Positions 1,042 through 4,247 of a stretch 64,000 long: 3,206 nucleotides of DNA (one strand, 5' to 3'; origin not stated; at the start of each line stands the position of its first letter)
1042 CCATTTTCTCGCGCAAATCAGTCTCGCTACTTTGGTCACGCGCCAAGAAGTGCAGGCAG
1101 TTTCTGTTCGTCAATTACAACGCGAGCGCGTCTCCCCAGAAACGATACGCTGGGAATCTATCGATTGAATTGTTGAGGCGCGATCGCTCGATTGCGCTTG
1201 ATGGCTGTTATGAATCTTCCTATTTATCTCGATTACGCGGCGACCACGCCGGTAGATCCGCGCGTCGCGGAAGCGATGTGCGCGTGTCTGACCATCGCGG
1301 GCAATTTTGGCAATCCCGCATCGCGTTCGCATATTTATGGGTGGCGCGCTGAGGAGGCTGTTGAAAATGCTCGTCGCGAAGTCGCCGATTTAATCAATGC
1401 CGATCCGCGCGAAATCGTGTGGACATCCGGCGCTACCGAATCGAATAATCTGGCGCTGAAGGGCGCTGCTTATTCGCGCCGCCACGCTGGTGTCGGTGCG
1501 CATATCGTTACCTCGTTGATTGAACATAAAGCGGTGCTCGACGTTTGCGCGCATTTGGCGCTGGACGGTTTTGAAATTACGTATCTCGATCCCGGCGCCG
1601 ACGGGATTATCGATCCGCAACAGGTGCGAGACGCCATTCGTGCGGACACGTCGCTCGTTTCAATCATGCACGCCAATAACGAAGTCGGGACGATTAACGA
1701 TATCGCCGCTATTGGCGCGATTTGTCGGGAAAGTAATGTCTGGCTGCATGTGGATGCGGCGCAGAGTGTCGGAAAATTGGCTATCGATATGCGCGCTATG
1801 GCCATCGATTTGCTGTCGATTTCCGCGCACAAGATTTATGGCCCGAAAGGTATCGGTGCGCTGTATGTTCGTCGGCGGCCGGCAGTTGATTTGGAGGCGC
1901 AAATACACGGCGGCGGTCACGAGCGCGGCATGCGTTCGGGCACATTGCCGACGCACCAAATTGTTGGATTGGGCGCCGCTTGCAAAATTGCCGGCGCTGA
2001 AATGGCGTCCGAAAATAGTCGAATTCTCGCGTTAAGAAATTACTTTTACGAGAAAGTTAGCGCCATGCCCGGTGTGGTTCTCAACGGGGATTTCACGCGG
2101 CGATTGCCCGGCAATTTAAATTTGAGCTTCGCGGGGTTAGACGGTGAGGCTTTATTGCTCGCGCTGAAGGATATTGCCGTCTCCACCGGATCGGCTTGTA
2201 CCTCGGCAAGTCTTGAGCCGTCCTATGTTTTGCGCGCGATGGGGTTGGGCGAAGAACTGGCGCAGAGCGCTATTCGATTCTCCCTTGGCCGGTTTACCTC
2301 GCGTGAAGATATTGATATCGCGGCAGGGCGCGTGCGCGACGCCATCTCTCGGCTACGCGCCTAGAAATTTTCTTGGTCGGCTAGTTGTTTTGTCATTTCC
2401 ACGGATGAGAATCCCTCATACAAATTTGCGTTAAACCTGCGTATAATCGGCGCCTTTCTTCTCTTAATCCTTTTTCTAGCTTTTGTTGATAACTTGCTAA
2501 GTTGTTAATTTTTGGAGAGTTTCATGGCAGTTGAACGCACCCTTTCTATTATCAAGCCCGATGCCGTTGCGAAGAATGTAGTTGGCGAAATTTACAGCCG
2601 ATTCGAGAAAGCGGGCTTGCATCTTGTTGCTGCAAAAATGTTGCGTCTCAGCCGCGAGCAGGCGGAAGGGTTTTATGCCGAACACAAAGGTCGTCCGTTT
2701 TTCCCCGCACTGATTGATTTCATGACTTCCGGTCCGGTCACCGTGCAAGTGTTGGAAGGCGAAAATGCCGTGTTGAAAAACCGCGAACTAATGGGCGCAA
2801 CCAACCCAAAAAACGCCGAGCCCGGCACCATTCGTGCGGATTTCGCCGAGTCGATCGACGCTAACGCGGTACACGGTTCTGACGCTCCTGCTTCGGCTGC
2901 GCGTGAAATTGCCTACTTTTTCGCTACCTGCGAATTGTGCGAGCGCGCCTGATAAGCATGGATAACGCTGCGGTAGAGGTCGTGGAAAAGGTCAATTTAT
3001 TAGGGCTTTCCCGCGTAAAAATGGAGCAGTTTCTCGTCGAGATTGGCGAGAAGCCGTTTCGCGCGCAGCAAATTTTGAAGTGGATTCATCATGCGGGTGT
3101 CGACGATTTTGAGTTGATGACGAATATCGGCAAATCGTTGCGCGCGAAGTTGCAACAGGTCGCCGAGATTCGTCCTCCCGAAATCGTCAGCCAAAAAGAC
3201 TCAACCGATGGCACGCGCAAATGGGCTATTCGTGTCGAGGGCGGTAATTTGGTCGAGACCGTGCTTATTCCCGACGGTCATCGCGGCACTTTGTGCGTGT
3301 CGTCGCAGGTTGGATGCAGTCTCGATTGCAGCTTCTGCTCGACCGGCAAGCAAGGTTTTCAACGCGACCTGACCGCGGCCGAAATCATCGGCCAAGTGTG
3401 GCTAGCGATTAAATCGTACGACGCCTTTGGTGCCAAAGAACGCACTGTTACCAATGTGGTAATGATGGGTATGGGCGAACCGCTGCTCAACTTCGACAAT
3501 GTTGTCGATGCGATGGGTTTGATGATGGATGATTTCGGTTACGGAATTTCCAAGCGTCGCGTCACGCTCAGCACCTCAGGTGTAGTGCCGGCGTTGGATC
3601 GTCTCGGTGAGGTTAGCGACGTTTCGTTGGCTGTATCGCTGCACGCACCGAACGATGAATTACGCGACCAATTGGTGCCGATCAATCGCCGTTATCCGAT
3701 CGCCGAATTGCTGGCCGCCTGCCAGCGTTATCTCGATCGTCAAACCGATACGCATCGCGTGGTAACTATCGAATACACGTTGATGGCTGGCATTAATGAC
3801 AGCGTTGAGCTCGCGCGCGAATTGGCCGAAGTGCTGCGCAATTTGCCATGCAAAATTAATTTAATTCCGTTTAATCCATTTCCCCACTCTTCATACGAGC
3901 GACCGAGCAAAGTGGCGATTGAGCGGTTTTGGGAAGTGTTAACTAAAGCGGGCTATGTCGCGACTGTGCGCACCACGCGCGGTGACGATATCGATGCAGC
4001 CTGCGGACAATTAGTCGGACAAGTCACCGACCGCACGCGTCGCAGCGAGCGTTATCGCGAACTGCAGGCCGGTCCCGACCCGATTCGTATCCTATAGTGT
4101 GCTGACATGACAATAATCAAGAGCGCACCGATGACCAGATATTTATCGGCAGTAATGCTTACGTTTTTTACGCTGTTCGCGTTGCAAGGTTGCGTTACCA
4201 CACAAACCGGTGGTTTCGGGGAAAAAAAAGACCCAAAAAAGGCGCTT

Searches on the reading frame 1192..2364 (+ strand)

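Call 59: search_protein_families(library=pfam, proteins=[window:1192-2364:+], max_evalue=0.00001)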
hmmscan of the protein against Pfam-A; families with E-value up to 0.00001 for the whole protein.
window:1192-2364:+ (390 aa): 3 families
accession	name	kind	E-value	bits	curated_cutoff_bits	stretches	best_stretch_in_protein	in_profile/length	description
PF00266.25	Aminotran_5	-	1.8e-83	281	21.5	1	11-375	1-369/371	Aminotransferase class-V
PF01212.27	Beta_elim_lyase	-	1.7e-07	31.3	27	1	57-192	34-172/288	Beta-eliminating lyase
PF01041.23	DegT_DnrJ_EryC1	-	1.2e-06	28.4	19.8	1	74-195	41-152/360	DegT/DnrJ/EryC1/StrS aminotransferase family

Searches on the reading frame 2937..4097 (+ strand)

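Call 59: search_protein_families(library=pfam, proteins=[window:2937-4097:+], max_evalue=0.00001)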
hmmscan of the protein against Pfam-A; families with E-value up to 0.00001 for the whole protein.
window:2937-4097:+ (386 aa): 2 families
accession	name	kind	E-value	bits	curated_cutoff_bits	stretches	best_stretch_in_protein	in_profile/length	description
PF21016.3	RlmN_N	-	2.8e-29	101.1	24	1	19-78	1-60/60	Ribosomal RNA large subunit methyltransferase N-terminal domain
PF04055.27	Radical_SAM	-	1.6e-19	71.1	29.5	1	122-289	2-157/166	Radical SAM superfamily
